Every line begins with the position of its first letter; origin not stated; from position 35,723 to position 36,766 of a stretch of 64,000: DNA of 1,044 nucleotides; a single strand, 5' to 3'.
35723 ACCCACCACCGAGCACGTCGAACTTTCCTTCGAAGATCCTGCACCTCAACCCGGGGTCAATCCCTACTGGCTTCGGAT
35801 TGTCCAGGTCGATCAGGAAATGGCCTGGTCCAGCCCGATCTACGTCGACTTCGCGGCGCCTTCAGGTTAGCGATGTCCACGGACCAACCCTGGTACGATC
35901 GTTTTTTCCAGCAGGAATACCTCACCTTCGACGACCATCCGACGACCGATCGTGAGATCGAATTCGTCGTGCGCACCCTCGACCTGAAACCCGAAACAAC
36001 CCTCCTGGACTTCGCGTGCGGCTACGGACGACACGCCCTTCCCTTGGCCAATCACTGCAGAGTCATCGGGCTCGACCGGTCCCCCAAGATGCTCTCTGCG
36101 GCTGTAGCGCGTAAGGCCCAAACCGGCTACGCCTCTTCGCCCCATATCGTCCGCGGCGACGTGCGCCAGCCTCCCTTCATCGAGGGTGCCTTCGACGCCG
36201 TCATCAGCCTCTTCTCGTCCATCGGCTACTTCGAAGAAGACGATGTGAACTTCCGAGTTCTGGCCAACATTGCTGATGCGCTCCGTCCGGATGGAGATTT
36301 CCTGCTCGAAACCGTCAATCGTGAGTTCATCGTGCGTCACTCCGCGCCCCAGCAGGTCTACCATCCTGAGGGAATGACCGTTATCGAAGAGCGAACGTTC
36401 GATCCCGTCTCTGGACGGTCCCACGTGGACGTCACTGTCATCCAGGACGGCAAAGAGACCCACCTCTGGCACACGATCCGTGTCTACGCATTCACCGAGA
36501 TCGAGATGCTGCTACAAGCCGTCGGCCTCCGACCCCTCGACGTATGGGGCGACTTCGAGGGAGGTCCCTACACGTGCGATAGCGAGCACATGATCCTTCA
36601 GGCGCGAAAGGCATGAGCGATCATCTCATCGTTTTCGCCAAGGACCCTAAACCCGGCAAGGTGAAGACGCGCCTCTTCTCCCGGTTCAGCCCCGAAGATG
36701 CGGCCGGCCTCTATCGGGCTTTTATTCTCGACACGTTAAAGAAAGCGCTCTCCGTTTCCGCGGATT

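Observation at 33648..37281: Uncharacterised three-gene module (DUF3604 hydrolase-like, SAM methyltransferase, DUF2064 transferase) translationally coupled to gatA-gatB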

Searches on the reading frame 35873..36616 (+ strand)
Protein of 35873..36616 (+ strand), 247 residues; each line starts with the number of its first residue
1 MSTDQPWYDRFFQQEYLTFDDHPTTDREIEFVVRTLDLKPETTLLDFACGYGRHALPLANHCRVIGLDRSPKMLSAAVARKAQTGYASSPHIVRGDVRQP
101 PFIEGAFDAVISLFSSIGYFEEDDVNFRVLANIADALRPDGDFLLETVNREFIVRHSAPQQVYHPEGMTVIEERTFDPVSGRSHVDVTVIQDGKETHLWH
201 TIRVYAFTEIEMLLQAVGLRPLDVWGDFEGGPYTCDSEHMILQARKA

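Call 9: search_protein_families(library=pfam, proteins=[window:35873-36616:+])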
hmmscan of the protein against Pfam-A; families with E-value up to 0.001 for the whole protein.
window:35873-36616:+ (247 aa): 7 families
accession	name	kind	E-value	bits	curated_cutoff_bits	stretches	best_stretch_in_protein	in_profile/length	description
PF13649.12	Methyltransf_25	-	3.7e-18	66.5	27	1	45-141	2-97/97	Methyltransferase domain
PF08241.18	Methyltransf_11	-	1.7e-14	54.6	21.2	1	45-144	1-94/95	Methyltransferase domain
PF13847.12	Methyltransf_31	-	2.4e-10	40.7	27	1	39-153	2-119/145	Methyltransferase domain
PF08242.18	Methyltransf_12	-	2.8e-10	41.2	30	1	45-142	1-97/98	Methyltransferase domain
PF13489.12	Methyltransf_23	-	2.3e-08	34.4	27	1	32-160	13-131/164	Methyltransferase domain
PF02353.26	CMAS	-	6.1e-06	26.2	27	1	27-151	49-170/273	Mycolic acid cyclopropane synthetase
PF01209.24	Ubie_methyltran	-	9e-06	25.6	20.1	1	31-149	38-156/233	ubiE/COQ5 methyltransferase family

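Call 10: search_protein_families(library=ncbifam, proteins=[window:35873-36616:+])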
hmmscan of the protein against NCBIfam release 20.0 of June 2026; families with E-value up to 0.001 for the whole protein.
window:35873-36616:+ (247 aa): 26 families (the best 25 are shown)
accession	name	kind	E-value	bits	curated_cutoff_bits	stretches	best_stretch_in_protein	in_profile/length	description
NF041820.1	daptide_MTase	equivalog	1.4e-17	63.9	175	1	25-220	22-223/243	daptide-type RiPP biosynthesis methyltransferase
NF051855.1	GlySarMtaseBact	equivalog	1.6e-12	47.6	350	1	25-246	38-256/259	glycine/sarcosine N-methyltransferase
NF043040.1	corrin_prot_MT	hypoth_equivalog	1e-09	38.2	180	1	39-145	40-147/216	corrinoid protein-associated methyltransferase CpaM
NF045667.1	MTase_DVU1556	equivalog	2.4e-09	37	155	1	33-145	15-119/213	DVU_1556 family methyltransferase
TIGR01934.1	MenG_MenH_UbiE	subfamily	1e-07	31.5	158.35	1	32-112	31-112/223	ubiquinone/menaquinone biosynthesis methyltransferase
NF001244.0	PRK00216.1-5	equivalog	1.3e-07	31.2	216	1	32-110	40-122/236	bifunctional demethylmenaquinone methyltransferase/2-methoxy-6-polyprenyl-1,4-benzoquinol methylase UbiE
NF008686.0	PRK11705.1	equivalog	3.6e-07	29.6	400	1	27-151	154-271/383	cyclopropane fatty acyl phospholipid synthase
NF045825.1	FAmtase_mtf2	equivalog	1e-06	28.2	400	1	44-148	62-161/248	fatty-acid O-methyltransferase Mtf2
NF053839.1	CPFASynBruc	equivalog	1.5e-06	27.5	600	1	33-151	167-282/410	cyclopropane fatty acid synthase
NF045649.1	2X_seleno_MduS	exception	2.8e-06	26.5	380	1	39-141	40-143/338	methyltransferase domain-containing selenoprotein MduS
TIGR02021.1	BchM-ChlM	equivalog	3.2e-06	26.7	158.9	1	42-125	56-137/218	magnesium protoporphyrin IX methyltransferase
TIGR01983.1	UbiG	equivalog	6.9e-06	25.5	102.95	1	41-153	50-159/228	bifunctional 2-polyprenyl-6-hydroxyphenol methylase/3-demethylubiquinol 3-O-methyltransferase UbiG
NF047649.1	MTase_UXPK_star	exception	7.5e-06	25.2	460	1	38-113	75-153/283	methyltransferase/UXPK-star double selenoprotein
NF001241.0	PRK00216.1-2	equivalog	1e-05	25.3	327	1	32-114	43-120/231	demethylmenaquinone methyltransferase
NF050150.1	RiPP_MTase_ApyS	equivalog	1.2e-05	24.7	400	1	19-100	122-204/323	RiPP biosynthesis methyltransferase ApyS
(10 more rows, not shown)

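Call 40: search_solved_structures(query=window:35873-36613:+, max_evalue=0.000001)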
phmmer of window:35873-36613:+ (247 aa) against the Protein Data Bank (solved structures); distinct sequences matched with E-value up to 0.000001: 10.
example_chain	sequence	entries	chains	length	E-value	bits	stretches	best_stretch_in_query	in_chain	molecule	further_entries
9ri2_A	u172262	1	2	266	3.4e-27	98.7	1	6-245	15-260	Methyltransferase, putative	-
1wzn_A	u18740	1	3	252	3.7e-12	49.4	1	28-146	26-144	SAM-dependent methyltransferase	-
7wzg_A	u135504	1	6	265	2.3e-09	40.3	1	42-242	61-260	Cypemycin N-terminal methyltransferase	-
7wzf_A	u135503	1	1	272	1.5e-08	37.6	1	7-237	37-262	YunM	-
8zc8_A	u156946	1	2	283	4.6e-08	36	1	24-180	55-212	MitM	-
21zq_A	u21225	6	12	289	4.9e-08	35.9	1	24-180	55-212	MitM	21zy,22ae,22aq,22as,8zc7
3bxo_A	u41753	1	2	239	6.1e-08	35.6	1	28-222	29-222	N,N-dimethyltransferase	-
3bus_A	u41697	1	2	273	7.1e-08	35.4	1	23-143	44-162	Methyltransferase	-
9gdj_A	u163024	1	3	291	2.5e-07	33.6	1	37-157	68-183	Methyltransferase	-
1ve3_A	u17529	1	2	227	4e-07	32.9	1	38-155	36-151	hypothetical protein PH0226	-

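Call 62: search_solved_structures(query=window:35873-36613:+, max_evalue=1e-10, show_alignments=2)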
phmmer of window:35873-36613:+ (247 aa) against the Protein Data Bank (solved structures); distinct sequences matched with E-value up to 1e-10: 2.
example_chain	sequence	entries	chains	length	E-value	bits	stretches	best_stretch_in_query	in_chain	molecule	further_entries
9ri2_A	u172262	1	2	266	3.4e-27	98.7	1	6-245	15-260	Methyltransferase, putative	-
1wzn_A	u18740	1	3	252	3.7e-12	49.4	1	28-146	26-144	SAM-dependent methyltransferase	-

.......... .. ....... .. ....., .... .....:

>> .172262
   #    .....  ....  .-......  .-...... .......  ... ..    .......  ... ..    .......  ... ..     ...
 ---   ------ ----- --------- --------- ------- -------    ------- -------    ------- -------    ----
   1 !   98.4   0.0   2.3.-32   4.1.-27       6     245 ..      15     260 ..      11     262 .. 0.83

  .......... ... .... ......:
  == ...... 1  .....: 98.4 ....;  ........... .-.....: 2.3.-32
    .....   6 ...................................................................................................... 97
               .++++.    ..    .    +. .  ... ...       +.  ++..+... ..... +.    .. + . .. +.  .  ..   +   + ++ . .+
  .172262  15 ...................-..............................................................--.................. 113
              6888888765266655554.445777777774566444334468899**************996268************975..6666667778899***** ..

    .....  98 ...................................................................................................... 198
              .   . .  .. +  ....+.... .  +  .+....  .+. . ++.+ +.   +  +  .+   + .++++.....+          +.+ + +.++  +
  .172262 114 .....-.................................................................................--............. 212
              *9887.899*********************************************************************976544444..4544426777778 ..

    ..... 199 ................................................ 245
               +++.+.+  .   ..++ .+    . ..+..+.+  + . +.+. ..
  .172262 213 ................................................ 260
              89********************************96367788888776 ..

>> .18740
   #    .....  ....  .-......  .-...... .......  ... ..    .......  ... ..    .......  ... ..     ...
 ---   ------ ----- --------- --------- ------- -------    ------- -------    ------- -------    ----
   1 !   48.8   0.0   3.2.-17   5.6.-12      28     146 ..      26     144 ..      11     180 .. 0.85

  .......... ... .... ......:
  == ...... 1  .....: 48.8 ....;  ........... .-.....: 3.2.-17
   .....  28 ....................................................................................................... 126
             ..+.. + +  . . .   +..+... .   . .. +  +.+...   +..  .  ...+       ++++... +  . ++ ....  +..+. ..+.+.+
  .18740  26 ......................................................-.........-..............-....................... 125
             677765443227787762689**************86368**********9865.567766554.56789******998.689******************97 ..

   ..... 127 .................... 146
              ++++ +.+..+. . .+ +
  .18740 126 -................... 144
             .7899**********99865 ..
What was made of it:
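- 35873..36616 (+): NmbA-like class I SAM-dependent N-methyltransferase (247 aa). The best solved relative is 9RI2 = CtNmbA at 98.7 bits, with the next PDB hit at 49 bits (calls 40, 62).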
